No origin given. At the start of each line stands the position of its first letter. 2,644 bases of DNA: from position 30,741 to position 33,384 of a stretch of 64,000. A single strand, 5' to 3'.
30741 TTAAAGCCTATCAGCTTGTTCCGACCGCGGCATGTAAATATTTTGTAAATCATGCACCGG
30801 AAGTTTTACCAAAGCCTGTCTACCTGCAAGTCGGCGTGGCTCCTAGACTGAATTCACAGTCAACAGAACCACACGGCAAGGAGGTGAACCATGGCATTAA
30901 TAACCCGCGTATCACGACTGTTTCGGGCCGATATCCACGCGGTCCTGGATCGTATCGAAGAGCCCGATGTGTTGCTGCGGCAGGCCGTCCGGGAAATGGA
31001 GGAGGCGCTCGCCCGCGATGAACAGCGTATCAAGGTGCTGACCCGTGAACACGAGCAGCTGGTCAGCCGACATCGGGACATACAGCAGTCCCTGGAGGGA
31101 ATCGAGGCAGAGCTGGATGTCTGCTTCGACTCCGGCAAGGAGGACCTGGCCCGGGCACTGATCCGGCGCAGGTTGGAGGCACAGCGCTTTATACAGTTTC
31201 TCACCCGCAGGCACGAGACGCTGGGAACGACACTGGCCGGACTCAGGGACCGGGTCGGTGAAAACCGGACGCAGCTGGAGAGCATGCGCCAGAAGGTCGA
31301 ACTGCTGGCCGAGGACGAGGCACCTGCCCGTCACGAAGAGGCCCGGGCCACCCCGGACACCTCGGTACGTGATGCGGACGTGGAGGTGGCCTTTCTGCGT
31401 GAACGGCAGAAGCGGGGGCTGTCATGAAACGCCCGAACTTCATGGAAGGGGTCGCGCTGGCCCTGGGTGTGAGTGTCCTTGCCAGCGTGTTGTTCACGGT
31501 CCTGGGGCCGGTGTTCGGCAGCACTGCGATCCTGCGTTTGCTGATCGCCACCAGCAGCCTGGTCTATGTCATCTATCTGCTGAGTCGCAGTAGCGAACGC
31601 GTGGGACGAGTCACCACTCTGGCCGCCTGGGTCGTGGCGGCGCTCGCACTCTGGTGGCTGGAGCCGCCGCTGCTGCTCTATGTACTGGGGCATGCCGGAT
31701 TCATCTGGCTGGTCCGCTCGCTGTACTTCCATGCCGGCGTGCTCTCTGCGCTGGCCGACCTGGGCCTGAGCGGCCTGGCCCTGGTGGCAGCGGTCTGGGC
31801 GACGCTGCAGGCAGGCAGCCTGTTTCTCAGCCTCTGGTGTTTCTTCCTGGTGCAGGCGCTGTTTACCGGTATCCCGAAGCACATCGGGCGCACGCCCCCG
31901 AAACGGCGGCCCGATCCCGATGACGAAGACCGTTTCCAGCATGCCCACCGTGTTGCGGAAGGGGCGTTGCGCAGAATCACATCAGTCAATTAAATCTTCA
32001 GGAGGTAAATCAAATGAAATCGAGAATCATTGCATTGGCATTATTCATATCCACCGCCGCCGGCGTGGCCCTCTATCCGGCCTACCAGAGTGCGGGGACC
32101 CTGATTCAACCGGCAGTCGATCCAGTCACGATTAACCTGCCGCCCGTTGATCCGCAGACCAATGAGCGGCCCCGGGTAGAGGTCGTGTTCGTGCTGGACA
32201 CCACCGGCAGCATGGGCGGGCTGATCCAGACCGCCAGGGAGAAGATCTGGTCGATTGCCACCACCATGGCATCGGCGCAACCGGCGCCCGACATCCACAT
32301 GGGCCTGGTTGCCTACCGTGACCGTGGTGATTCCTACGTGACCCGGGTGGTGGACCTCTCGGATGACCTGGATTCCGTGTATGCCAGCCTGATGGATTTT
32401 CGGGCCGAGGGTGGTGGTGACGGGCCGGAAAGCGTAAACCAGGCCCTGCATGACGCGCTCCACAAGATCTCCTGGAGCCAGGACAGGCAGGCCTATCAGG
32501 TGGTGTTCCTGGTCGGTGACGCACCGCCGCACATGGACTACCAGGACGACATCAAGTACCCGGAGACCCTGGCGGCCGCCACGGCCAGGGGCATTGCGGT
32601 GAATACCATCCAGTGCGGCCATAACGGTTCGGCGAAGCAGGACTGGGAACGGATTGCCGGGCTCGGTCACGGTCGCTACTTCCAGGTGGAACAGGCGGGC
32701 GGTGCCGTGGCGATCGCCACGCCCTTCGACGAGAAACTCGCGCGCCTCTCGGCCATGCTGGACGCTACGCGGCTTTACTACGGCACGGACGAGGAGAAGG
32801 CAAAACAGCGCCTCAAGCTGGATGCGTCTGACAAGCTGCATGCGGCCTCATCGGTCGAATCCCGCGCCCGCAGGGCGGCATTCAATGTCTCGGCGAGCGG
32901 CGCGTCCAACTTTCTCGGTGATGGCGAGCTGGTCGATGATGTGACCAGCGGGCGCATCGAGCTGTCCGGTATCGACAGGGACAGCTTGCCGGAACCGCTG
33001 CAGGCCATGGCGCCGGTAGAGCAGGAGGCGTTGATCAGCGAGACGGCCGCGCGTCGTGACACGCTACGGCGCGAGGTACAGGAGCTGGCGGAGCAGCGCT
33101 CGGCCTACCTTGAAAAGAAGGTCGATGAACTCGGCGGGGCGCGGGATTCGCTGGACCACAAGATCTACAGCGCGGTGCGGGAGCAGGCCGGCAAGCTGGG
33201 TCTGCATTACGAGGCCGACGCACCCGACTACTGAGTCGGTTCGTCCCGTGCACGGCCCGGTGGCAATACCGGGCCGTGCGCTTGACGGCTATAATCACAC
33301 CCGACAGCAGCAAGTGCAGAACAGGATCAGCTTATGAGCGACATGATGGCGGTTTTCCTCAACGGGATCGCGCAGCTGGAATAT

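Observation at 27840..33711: Lia/Psp-like envelope module: two-component system divergent from a pspA-like / membrane protein / secreted vWA operon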

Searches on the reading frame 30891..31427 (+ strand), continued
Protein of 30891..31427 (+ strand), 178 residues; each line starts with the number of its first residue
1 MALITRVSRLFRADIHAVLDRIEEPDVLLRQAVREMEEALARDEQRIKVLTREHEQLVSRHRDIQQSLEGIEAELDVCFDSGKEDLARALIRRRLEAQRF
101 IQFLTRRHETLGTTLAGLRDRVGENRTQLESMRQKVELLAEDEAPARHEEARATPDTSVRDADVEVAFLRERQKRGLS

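Call 50: search_protein_families(library=pfam, proteins=[L045:9116-10297:+, L072:9113-10288:+], max_evalue=0.01)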
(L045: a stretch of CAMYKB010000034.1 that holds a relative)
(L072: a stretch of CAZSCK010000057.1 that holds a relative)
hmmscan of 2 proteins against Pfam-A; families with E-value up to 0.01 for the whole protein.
L045:9116-10297:+ (393 aa): 2 families
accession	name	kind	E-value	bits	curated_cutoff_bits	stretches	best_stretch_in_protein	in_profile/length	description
PF00092.34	VWA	-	6.2e-06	27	23.8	1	50-196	2-140/174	von Willebrand factor type A domain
PF13519.12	VWA_2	-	0.0076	17.3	27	0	51-149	2-89/107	von Willebrand factor type A domain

L072:9113-10288:+ (391 aa): 3 families
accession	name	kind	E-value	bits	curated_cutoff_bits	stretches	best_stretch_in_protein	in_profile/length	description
PF00092.34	VWA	-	4.7e-07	30.6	23.8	1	49-197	2-142/174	von Willebrand factor type A domain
PF06707.17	DUF1194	-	0.0017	18.1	27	1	76-199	36-159/206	Protein of unknown function (DUF1194)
PF13768.12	VWA_3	-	0.006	17.1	27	0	48-197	2-136/155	von Willebrand factor type A domain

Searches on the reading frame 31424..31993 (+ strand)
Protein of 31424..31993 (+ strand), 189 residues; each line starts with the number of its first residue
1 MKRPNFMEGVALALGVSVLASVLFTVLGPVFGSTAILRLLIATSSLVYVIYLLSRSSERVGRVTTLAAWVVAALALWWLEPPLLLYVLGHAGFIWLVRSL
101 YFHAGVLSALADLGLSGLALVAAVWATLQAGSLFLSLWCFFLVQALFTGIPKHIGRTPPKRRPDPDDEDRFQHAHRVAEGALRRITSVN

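Call 3: search_protein_families(library=pfam, proteins=[window:31424-31993:+], max_evalue=1)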
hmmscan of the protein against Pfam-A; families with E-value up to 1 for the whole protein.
window:31424-31993:+ (189 aa): 0 families

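Call 4: search_protein_families(library=ncbifam, proteins=[window:31424-31993:+], max_evalue=1)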
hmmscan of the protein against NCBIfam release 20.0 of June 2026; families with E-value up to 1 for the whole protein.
window:31424-31993:+ (189 aa): 0 families

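Call 18: search_protein_families(library=padloc, proteins=[window:31424-31993:+], max_evalue=0.01)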
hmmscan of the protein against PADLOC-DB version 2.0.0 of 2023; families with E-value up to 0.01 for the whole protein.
window:31424-31993:+ (189 aa): 0 families

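Call 21: find_homologous_proteins(query=window:31424-31993:+, max_evalue=0.001)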
Query window:31424-31993:+ (189 aa): 1233 proteins with E <= 0.001 among 8000 candidates; the best 120 are listed.
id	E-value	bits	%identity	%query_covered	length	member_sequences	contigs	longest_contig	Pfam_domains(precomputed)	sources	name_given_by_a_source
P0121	3.4e-111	387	95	100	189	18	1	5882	-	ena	-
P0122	1.1e-105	369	91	100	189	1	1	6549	-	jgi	jgi:hypothetical protein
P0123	3.0e-101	355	87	100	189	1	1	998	-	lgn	-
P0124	5.4e-93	328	80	100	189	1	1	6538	-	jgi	jgi:hypothetical protein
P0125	9.8e-93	327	81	100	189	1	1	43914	-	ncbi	-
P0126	1.1e-92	327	80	100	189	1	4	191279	-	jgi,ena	-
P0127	4.3e-92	325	80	100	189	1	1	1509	-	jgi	jgi:hypothetical protein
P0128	1.3e-88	314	79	100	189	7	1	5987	-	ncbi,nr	ncbi:MAG: hypothetical protein HKM88_03625 [Halobacteria archaeon]|nr:hypothetical protein [Halobact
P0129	5.1e-70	253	61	100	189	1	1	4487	-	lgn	-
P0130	2.2e-69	251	61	99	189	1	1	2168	-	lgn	-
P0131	5.7e-65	237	60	100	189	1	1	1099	-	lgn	-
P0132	1.2e-64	236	58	99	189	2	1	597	-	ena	-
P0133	1.3e-64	236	58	99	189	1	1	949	-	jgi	jgi:hypothetical protein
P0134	1.8e-64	235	58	99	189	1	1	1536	-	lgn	-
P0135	2.6e-64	235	59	99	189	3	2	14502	-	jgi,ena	-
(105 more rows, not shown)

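Call 28: predict_structure(alignment_id=A2)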
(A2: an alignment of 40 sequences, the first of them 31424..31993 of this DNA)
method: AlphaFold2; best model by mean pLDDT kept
length: 189 residues; sequences in the alignment: 40
mean_pLDDT: 71.5   pTM: 0.51
mean pLDDT of the five models: 71.5, 68.8, 64.4, 63.4, 59.8
residues with pLDDT >= 90: 14; 70-90: 105; 50-70: 46; < 50: 24
segments of 3 or more residues with pLDDT < 50: 1-4, 153-169
pLDDT, mean of each block of 10 residues (from residue 1): 52 71 68 78 87 74 88 91 86 81 65 73 77 76 68 45 46 68 64
secondary structure, 60 per line:
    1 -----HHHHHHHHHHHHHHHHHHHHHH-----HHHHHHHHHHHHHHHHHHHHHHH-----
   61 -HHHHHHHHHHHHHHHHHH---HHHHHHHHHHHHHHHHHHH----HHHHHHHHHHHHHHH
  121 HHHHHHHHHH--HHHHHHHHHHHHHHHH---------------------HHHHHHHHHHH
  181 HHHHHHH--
elements in order: H6-27 H33-55 H62-79 H83-101 H106-130 H133-148 H170-187
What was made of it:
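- Its model is only of moderate confidence (pLDDT 71.5, call 28).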

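Call 39: search_protein_families(library=pfam, alignment_id=A2, max_evalue=1)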
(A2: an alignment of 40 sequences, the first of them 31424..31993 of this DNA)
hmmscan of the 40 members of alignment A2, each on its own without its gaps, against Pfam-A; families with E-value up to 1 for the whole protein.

A. member 1, window:31424-31993:+ (189 aa): 0 families

B. families by the number of members that match (of 40 scanned): 17 families
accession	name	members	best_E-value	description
PF11027.13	DUF2615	10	0.00086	Protein of unknown function (DUF2615)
PF15378.11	DUF4605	6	0.2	Domain of unknown function (DUF4605)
PF03094.20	Mlo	3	0.18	Mlo family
PF11833.13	CPP1-like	2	0.015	Protein CHAPERONE-LIKE PROTEIN OF POR1-like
PF13210.11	DUF4018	2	0.15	Domain of unknown function (DUF4018)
PF13398.12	Peptidase_M50B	2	0.41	Peptidase M50B-like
PF06800.18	Sugar_transport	1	0.0051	Sugar transport protein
PF06749.17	DUF1218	1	0.015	Protein of unknown function (DUF1218)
PF04632.18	FUSC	1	0.023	Fusaric acid resistance protein family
PF02508.19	Rnf-Nqr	1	0.054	Rnf-Nqr subunit, membrane protein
PF19529.4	DUF6057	1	0.057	Family of unknown function (DUF6057)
PF11992.13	TgpA_N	1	0.12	TgpA N-terminal domain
PF10873.13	CYYR1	1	0.17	Cysteine and tyrosine-rich protein 1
PF16013.10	DUF4781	1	0.22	Domain of unknown function (DUF4781)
PF02683.22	DsbD_TM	1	0.23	Cytochrome C biogenesis protein transmembrane domain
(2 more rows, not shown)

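Call 65: search_protein_representatives(alignment_id=A2)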
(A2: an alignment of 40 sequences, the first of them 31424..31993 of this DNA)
Query: 40 sequences, 189 profile positions. Proteins with E-value up to 0.001 (for the whole library): 946; up to 1e-10: 795; up to 1e-30: 344. The best 150 are listed.
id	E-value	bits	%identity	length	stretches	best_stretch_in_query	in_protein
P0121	1.7e-89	314.7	-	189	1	1-188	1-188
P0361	1.7e-77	275.5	-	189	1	1-189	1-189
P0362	5.6e-71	254.3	-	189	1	1-188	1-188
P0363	1.8e-67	242.8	-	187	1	1-188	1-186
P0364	2.2e-67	242.5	-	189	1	1-186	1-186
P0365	1.3e-66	240.0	-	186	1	1-189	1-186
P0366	5.9e-65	234.6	-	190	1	1-189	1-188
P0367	2.4e-63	229.4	-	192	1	1-189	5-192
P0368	2.5e-63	229.3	-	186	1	1-189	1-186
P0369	3.6e-63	228.8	-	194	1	1-186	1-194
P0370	5.1e-62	225.0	-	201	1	1-187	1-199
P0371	9.1e-62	224.2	-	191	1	2-188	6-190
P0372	9.3e-62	224.2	-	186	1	1-189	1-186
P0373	4.3e-61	222.0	-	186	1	1-188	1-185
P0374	8.3e-61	221.1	-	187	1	1-186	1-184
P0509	3.7e-44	166.8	-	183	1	4-186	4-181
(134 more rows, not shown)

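Call 68: find_related_loci(query=P0509, collection=metagenome_contigs, flank=5000)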
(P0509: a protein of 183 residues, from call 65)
Query P0509 (183 aa) in metagenome_contigs; peptide patterns used: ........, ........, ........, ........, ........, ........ (x = any residue, [..] = any of these).
324 stretches matched a pattern; 153 encode a relative of the query (tblastn E <= 1e-3); the best 80 are kept; 80 distinct loci.
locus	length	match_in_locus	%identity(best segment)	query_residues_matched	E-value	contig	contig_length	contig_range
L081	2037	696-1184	45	25-182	2e-39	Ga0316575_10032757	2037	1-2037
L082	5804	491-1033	38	8-183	2e-38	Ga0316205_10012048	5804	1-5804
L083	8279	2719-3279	41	1-182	5e-38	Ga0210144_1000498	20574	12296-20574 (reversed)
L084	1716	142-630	42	25-182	3e-38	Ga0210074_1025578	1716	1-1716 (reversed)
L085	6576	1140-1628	44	25-182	1e-37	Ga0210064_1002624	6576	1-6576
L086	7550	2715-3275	41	1-182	5e-38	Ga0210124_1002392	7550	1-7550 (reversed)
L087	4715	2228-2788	41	1-182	9e-38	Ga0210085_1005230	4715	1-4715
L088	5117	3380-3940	42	1-182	4e-37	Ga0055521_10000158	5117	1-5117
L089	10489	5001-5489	41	25-182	8e-37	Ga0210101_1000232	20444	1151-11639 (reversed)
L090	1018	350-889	43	8-182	3e-38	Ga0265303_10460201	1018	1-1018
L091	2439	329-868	38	8-182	5e-36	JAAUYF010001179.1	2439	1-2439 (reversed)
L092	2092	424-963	43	8-182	3e-36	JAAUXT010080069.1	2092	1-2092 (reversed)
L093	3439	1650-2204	39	1-183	3e-36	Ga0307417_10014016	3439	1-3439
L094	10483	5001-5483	43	27-182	4e-35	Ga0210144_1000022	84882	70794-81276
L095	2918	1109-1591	42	27-182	3e-35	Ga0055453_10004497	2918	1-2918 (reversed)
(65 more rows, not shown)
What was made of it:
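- Tried and rejected: A single distant protein was used instead (call 68).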

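Call 71: search_dna_similar(query=window:31424-31993:+, collection=plasmids, mode=protein, max_evalue=0.001, max_rows=10)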
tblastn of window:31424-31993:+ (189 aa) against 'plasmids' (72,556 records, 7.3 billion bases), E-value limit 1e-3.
No match.

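Call 72: search_dna_similar(query=window:31424-31993:+, collection=phages, mode=protein, max_evalue=0.001, max_rows=10)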
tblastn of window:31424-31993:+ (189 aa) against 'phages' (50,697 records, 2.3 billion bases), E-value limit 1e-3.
No match.
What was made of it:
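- Not mobile or defence-related: no plasmid, phage or PADLOC hits (calls 18, 71, 72). The specific TM protein has no hit in 72,556 plasmid or 50,697 phage records (calls 71, 72).
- Tried and rejected: Rejected: PADLOC, plasmid and phage searches were negative (calls 18, 71, 72).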

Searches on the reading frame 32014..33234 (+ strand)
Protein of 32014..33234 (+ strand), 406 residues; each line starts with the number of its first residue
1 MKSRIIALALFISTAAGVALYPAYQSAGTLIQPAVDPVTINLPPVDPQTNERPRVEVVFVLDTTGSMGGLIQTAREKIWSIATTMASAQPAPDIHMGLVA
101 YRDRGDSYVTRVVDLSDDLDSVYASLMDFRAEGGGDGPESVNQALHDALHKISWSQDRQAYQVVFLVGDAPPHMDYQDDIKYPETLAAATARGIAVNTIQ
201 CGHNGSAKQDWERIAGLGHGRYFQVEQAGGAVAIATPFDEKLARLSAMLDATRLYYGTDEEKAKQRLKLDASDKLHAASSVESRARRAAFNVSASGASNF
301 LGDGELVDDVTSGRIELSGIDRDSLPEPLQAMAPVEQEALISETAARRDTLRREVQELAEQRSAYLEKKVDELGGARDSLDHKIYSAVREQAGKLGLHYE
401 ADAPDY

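Call 3: search_protein_families(library=pfam, proteins=[window:32014-33234:+], max_evalue=1)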
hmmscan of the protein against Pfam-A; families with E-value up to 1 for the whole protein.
window:32014-33234:+ (406 aa): 5 families
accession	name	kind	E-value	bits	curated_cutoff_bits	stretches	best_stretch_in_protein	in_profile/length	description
PF25106.1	VWA_4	-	1.4e-13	51.2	27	1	57-235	2-166/169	von Willebrand factor A domain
PF00092.34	VWA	-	2.4e-08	34.8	23.8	1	57-228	2-165/174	von Willebrand factor type A domain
PF13519.12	VWA_2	-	7.6e-07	30.2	27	1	57-170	1-106/107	von Willebrand factor type A domain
PF20782.3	TssR_VWA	-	0.00099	18.7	25.7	1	53-197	46-191/304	TssR protein VWA domain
PF13768.12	VWA_3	-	0.0028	18.1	27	1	56-222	2-153/155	von Willebrand factor type A domain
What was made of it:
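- Checked: vWA protein: 32014..33234 (+), 406 aa, VWA_4 E=1.4e-13 (call 3).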

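Call 4: search_protein_families(library=ncbifam, proteins=[window:32014-33234:+], max_evalue=1)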
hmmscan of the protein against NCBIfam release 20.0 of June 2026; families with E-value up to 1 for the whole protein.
window:32014-33234:+ (406 aa): 1 family
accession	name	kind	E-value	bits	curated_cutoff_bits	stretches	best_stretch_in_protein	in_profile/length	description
TIGR03788.1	marine_srt_targ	equivalog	4e-06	25.5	551.65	1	41-167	258-377/629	marine proteobacterial sortase target protein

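Call 18: search_protein_families(library=padloc, proteins=[window:32014-33234:+], max_evalue=0.01)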
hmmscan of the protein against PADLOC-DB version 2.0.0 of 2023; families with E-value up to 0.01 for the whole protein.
window:32014-33234:+ (406 aa): 0 families

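Call 31: find_homologous_proteins(query=window:32014-33234:+, max_evalue=0.001)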
Query window:32014-33234:+ (406 aa): 7997 proteins with E <= 0.001 among 8000 candidates; the best 120 are listed.
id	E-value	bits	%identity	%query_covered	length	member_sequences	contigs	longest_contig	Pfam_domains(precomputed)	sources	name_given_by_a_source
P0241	3.7e-258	874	98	100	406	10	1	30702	PF00092.35,PF25106.2,PF13519.13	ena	-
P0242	3.1e-232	788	87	100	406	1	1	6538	PF00092.35,PF25106.2,PF13519.13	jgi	jgi:Mg-chelatase subunit ChlD/cell division protein FtsB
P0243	3.8e-232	788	88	100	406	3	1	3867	PF00092.35,PF25106.2,PF13519.13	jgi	-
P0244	1.2e-230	783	87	100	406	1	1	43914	PF00092.35,PF25106.2,PF13519.13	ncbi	-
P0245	5.7e-228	774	85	100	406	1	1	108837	PF00092.35,PF25106.2,PF13519.13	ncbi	-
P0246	7.8e-225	764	85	100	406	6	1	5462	PF00092.35,PF25106.2,PF13519.13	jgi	jgi:Mg-chelatase subunit ChlD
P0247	2.8e-222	756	84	100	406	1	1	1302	PF00092.35,PF25106.2,PF13519.13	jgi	jgi:Mg-chelatase subunit ChlD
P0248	3.4e-198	676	75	100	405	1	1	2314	PF13768.13,PF00092.35,PF25106.2,PF13519.13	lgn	-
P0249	2.7e-195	667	73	100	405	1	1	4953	PF00092.35,PF25106.2,PF13519.13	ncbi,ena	-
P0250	3.6e-195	666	73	100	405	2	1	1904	PF00092.35,PF25106.2,PF13519.13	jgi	jgi:Mg-chelatase subunit ChlD/cell division protein FtsB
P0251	2.0e-194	664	73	100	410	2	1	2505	PF13768.13,PF00092.35,PF25106.2,PF13519.13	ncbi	-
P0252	4.4e-193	660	75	100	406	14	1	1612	PF00092.35,PF25106.2,PF13519.13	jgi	-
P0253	3.9e-191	653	74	100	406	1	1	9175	PF00092.35,PF25106.2,PF13519.13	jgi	jgi:Mg-chelatase subunit ChlD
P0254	9.4e-191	652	72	100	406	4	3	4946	PF00092.35,PF25106.2,PF13519.13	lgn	-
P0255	2.1e-190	651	72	100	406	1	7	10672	PF00092.35,PF25106.2,PF13519.13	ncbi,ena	-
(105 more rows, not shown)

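Call 46: predict_structure(alignment_id=A3)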
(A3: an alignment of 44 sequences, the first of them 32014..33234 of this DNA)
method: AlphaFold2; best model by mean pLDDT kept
length: 406 residues; sequences in the alignment: 44
mean_pLDDT: 74.0   pTM: 0.73
mean pLDDT of the five models: 74.0, 60.4, 59.4, 54.0, 53.2
residues with pLDDT >= 90: 81; 70-90: 202; 50-70: 54; < 50: 69
segments of 3 or more residues with pLDDT < 50: 1-48, 103-107, 133-138, 230-232, 400-406
pLDDT, mean of each block of 10 residues (from residue 1): 45 38 26 29 42 80 72 80 75 80 53 74 78 50 82 81 84 58 85 89 79 90 71 76 94 91 85 85 88 78 83 90 91 94 95 94 87 72 73 62 41
secondary structure, 60 per line:
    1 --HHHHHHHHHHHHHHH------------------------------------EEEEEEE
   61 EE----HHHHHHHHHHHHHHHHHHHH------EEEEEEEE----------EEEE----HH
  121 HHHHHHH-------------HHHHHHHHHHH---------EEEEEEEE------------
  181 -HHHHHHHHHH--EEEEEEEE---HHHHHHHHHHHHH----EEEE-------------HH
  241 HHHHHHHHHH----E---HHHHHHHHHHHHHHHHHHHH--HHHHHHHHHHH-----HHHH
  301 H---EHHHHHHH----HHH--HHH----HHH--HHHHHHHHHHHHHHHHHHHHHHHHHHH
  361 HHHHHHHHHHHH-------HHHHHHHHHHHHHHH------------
elements in order: H3-17 E54-62 H67-86 E93-100 E111-114 H119-127 H141-151 E161-168 H182-191 E194-201 H205-217 E222-225 H239-250 H259-278 H281-291 H297-301 H306-312 H334-372 H380-394
